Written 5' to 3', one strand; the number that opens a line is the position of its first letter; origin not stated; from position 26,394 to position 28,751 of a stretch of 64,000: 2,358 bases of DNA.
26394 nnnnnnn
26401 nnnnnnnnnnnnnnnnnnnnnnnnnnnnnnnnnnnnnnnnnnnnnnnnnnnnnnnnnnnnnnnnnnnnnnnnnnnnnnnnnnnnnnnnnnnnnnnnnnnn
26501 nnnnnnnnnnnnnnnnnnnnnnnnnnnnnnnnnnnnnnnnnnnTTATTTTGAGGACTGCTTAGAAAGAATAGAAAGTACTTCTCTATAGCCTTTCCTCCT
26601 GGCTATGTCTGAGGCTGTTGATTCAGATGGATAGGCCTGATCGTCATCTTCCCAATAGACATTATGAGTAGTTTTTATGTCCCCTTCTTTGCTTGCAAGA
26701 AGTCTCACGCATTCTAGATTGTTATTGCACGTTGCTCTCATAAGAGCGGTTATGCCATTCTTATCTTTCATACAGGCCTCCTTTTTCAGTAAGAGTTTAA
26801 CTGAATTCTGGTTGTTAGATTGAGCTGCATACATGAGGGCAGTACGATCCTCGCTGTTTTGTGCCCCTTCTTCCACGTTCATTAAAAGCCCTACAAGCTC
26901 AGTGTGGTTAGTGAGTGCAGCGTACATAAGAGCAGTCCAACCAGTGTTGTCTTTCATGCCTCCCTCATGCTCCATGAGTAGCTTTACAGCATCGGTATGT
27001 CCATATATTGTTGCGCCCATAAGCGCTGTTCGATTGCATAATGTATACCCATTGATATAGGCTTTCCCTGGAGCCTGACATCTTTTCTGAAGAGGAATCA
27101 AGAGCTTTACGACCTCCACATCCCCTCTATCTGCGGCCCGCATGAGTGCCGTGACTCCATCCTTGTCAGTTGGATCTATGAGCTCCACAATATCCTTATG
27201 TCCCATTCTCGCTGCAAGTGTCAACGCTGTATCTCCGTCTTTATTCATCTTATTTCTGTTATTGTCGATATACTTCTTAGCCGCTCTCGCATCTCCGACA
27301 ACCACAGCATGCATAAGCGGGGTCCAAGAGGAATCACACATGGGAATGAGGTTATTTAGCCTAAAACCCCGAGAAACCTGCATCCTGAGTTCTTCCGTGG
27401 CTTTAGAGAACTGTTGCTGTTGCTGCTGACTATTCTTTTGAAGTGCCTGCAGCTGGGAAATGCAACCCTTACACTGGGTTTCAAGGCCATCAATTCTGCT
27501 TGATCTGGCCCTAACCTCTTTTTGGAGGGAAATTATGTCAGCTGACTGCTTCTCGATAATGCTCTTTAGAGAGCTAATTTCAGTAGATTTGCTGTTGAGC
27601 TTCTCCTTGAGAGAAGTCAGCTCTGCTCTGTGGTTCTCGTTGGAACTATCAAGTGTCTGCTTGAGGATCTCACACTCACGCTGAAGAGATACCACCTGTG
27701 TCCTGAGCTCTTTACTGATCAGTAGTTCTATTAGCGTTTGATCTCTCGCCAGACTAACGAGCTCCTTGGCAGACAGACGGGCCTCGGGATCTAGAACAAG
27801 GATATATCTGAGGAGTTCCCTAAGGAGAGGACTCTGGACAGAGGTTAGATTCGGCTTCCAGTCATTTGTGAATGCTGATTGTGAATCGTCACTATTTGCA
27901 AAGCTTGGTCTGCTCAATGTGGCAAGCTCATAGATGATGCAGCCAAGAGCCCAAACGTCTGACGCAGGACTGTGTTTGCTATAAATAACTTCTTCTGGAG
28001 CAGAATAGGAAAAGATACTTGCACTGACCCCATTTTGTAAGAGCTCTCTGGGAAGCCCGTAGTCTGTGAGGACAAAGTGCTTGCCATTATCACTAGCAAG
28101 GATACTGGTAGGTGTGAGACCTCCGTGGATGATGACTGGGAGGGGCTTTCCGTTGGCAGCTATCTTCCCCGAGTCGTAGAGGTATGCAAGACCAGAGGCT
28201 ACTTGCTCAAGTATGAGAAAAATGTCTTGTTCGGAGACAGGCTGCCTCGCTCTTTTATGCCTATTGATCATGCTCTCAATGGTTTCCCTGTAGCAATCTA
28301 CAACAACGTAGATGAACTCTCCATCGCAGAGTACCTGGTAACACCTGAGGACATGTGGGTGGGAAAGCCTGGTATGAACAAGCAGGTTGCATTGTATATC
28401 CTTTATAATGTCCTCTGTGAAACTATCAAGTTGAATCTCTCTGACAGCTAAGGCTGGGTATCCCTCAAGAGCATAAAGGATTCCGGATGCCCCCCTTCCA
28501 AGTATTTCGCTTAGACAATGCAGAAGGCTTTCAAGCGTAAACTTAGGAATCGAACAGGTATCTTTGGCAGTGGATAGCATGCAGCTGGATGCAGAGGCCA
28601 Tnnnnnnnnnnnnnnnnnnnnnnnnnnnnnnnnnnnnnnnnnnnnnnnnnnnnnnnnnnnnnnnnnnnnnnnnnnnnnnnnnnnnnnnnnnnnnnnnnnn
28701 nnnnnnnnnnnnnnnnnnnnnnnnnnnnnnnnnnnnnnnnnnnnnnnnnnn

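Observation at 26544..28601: NEK-ankyrin protein is a predicted pseudokinase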

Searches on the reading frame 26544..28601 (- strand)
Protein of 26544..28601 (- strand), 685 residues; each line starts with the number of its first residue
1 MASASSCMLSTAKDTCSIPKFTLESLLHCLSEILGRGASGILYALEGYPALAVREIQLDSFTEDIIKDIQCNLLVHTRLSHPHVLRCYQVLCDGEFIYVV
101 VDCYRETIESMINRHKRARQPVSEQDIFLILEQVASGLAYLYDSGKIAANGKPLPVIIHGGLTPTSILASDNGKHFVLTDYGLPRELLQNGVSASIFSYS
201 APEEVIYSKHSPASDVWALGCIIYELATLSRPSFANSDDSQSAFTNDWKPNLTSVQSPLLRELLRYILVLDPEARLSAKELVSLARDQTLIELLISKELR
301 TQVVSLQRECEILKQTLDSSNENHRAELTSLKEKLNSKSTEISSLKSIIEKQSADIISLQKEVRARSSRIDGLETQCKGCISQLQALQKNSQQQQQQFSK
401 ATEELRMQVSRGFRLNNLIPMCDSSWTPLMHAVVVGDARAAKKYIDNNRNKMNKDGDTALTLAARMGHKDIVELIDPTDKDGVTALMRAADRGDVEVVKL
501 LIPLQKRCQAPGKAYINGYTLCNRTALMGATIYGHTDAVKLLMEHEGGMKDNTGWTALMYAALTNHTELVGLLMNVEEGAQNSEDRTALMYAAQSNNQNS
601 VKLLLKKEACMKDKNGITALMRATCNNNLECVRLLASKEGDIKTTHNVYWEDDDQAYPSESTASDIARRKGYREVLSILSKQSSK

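Call 3: search_protein_families(library=pfam, proteins=[window:26544-28601:-], max_evalue=0.1)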
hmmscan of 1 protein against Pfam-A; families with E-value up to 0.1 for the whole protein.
window:26544-28601:- (685 aa): 15 families
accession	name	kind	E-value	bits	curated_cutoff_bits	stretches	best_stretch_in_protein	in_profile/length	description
PF12796.13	Ank_2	-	2.4e-48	163.1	27.3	4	486-577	1-81/90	Ankyrin repeats (3 copies)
PF00023.36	Ank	-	1.5e-32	110.2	21.1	5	585-611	2-28/33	Ankyrin repeat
PF00069.31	Pkinase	-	3e-29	102.6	31.7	1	32-282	5-258/263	Protein kinase domain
PF13637.12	Ank_4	-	4.4e-25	87.6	22.7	4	589-635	1-49/50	Ankyrin repeats (many copies)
PF13606.12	Ank_3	-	8.8e-21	71.9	22.3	0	554-575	2-23/30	Ankyrin repeat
PF07714.23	PK_Tyr_Ser-Thr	-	1.5e-16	61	23.1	1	64-282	43-255/258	Protein tyrosine and serine/threonine kinase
PF13857.12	Ank_5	-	6e-15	55.6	27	2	553-592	13-56/56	Ankyrin repeats (many copies)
PF24521.3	Ank_KRIT1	-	1.9e-06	28.1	80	0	485-547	21-70/149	KRIT1 ankyrin-repeats domain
PF23229.2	DUF7067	-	0.0015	18.8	27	1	390-418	21-49/56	Alpha-glucan water dikinase, DUF7067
PF10473.14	CENP-F_leu_zip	-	0.0017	18.9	34.5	1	298-409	21-135/140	Leucine-rich repeats of kinetochore protein Cenp-F/LEK1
PF03954.19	Lectin_N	-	0.005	17.2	28.3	1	301-356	57-112/140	Hepatic lectin, N-terminal domain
PF01519.22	DUF16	-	0.022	15.7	40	1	317-389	25-97/104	Protein of unknown function DUF16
PF03915.18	AIP3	-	0.049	13.2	31.6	0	303-458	66-201/406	Actin interacting protein 3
PF19220.6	Rod_CreS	-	0.055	12.9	100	0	297-401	170-274/359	Crescentin, rod domain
PF03036.21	Perilipin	-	0.081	12.4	33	0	310-417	254-359/403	Perilipin family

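Call 4: search_solved_structures(query=window:26547-28601:-, show_alignments=3, max_evalue=0.001)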
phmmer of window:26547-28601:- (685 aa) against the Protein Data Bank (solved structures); distinct sequences matched with E-value up to 0.001: 1443 (the best 60 are shown).
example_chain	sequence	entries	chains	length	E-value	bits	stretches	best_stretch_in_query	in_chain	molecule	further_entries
4rlv_A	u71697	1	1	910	5e-28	101.2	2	422-638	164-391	Ankyrin-1, Ankyrin-2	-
7tw3_G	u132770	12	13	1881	6.9e-26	94.1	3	453-641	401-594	Ankyrin-1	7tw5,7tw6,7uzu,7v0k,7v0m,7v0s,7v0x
5y4d_A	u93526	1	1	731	1.6e-24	89.6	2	421-638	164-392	Ankyrin-1,Ankyrin-2,Ankyrin-2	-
5vkq_A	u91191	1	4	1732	2.7e-22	82.2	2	426-636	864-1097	No mechanoreceptor potential C isoform L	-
9jxq_C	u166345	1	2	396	2.4e-21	79.1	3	476-642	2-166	Kinase D-interacting substrate of 220 kDa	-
6mol_A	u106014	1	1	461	2.3e-19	72.5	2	448-635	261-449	Monoextended DARPin R12 (M_R12)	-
4qfv_A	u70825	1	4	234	2.3e-18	69.2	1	527-644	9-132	ANK-N5C-281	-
4o60_A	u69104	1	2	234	3.2e-18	68.8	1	460-644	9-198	ANK-N5C-317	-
1n11_A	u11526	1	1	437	3.4e-18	68.7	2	455-641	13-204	Ankyrin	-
4jxf_A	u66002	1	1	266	2.2e-15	59.4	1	32-278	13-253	Serine/threonine-protein kinase PLK4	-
4yur_A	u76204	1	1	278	2.3e-15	59.4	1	32-279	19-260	Serine/threonine-protein kinase PLK4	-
3cok_A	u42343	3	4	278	2.3e-15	59.3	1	32-279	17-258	Serine/threonine-protein kinase PLK4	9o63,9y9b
5lem_A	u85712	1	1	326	2.8e-15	59.1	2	460-606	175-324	DD_Off7_11_3G124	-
5lea_A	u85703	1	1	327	3.3e-15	58.8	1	450-606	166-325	DD_Off7_12_3G124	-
9y9n_A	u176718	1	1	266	3.4e-15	58.8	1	32-278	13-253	Serine/threonine-protein kinase PLK4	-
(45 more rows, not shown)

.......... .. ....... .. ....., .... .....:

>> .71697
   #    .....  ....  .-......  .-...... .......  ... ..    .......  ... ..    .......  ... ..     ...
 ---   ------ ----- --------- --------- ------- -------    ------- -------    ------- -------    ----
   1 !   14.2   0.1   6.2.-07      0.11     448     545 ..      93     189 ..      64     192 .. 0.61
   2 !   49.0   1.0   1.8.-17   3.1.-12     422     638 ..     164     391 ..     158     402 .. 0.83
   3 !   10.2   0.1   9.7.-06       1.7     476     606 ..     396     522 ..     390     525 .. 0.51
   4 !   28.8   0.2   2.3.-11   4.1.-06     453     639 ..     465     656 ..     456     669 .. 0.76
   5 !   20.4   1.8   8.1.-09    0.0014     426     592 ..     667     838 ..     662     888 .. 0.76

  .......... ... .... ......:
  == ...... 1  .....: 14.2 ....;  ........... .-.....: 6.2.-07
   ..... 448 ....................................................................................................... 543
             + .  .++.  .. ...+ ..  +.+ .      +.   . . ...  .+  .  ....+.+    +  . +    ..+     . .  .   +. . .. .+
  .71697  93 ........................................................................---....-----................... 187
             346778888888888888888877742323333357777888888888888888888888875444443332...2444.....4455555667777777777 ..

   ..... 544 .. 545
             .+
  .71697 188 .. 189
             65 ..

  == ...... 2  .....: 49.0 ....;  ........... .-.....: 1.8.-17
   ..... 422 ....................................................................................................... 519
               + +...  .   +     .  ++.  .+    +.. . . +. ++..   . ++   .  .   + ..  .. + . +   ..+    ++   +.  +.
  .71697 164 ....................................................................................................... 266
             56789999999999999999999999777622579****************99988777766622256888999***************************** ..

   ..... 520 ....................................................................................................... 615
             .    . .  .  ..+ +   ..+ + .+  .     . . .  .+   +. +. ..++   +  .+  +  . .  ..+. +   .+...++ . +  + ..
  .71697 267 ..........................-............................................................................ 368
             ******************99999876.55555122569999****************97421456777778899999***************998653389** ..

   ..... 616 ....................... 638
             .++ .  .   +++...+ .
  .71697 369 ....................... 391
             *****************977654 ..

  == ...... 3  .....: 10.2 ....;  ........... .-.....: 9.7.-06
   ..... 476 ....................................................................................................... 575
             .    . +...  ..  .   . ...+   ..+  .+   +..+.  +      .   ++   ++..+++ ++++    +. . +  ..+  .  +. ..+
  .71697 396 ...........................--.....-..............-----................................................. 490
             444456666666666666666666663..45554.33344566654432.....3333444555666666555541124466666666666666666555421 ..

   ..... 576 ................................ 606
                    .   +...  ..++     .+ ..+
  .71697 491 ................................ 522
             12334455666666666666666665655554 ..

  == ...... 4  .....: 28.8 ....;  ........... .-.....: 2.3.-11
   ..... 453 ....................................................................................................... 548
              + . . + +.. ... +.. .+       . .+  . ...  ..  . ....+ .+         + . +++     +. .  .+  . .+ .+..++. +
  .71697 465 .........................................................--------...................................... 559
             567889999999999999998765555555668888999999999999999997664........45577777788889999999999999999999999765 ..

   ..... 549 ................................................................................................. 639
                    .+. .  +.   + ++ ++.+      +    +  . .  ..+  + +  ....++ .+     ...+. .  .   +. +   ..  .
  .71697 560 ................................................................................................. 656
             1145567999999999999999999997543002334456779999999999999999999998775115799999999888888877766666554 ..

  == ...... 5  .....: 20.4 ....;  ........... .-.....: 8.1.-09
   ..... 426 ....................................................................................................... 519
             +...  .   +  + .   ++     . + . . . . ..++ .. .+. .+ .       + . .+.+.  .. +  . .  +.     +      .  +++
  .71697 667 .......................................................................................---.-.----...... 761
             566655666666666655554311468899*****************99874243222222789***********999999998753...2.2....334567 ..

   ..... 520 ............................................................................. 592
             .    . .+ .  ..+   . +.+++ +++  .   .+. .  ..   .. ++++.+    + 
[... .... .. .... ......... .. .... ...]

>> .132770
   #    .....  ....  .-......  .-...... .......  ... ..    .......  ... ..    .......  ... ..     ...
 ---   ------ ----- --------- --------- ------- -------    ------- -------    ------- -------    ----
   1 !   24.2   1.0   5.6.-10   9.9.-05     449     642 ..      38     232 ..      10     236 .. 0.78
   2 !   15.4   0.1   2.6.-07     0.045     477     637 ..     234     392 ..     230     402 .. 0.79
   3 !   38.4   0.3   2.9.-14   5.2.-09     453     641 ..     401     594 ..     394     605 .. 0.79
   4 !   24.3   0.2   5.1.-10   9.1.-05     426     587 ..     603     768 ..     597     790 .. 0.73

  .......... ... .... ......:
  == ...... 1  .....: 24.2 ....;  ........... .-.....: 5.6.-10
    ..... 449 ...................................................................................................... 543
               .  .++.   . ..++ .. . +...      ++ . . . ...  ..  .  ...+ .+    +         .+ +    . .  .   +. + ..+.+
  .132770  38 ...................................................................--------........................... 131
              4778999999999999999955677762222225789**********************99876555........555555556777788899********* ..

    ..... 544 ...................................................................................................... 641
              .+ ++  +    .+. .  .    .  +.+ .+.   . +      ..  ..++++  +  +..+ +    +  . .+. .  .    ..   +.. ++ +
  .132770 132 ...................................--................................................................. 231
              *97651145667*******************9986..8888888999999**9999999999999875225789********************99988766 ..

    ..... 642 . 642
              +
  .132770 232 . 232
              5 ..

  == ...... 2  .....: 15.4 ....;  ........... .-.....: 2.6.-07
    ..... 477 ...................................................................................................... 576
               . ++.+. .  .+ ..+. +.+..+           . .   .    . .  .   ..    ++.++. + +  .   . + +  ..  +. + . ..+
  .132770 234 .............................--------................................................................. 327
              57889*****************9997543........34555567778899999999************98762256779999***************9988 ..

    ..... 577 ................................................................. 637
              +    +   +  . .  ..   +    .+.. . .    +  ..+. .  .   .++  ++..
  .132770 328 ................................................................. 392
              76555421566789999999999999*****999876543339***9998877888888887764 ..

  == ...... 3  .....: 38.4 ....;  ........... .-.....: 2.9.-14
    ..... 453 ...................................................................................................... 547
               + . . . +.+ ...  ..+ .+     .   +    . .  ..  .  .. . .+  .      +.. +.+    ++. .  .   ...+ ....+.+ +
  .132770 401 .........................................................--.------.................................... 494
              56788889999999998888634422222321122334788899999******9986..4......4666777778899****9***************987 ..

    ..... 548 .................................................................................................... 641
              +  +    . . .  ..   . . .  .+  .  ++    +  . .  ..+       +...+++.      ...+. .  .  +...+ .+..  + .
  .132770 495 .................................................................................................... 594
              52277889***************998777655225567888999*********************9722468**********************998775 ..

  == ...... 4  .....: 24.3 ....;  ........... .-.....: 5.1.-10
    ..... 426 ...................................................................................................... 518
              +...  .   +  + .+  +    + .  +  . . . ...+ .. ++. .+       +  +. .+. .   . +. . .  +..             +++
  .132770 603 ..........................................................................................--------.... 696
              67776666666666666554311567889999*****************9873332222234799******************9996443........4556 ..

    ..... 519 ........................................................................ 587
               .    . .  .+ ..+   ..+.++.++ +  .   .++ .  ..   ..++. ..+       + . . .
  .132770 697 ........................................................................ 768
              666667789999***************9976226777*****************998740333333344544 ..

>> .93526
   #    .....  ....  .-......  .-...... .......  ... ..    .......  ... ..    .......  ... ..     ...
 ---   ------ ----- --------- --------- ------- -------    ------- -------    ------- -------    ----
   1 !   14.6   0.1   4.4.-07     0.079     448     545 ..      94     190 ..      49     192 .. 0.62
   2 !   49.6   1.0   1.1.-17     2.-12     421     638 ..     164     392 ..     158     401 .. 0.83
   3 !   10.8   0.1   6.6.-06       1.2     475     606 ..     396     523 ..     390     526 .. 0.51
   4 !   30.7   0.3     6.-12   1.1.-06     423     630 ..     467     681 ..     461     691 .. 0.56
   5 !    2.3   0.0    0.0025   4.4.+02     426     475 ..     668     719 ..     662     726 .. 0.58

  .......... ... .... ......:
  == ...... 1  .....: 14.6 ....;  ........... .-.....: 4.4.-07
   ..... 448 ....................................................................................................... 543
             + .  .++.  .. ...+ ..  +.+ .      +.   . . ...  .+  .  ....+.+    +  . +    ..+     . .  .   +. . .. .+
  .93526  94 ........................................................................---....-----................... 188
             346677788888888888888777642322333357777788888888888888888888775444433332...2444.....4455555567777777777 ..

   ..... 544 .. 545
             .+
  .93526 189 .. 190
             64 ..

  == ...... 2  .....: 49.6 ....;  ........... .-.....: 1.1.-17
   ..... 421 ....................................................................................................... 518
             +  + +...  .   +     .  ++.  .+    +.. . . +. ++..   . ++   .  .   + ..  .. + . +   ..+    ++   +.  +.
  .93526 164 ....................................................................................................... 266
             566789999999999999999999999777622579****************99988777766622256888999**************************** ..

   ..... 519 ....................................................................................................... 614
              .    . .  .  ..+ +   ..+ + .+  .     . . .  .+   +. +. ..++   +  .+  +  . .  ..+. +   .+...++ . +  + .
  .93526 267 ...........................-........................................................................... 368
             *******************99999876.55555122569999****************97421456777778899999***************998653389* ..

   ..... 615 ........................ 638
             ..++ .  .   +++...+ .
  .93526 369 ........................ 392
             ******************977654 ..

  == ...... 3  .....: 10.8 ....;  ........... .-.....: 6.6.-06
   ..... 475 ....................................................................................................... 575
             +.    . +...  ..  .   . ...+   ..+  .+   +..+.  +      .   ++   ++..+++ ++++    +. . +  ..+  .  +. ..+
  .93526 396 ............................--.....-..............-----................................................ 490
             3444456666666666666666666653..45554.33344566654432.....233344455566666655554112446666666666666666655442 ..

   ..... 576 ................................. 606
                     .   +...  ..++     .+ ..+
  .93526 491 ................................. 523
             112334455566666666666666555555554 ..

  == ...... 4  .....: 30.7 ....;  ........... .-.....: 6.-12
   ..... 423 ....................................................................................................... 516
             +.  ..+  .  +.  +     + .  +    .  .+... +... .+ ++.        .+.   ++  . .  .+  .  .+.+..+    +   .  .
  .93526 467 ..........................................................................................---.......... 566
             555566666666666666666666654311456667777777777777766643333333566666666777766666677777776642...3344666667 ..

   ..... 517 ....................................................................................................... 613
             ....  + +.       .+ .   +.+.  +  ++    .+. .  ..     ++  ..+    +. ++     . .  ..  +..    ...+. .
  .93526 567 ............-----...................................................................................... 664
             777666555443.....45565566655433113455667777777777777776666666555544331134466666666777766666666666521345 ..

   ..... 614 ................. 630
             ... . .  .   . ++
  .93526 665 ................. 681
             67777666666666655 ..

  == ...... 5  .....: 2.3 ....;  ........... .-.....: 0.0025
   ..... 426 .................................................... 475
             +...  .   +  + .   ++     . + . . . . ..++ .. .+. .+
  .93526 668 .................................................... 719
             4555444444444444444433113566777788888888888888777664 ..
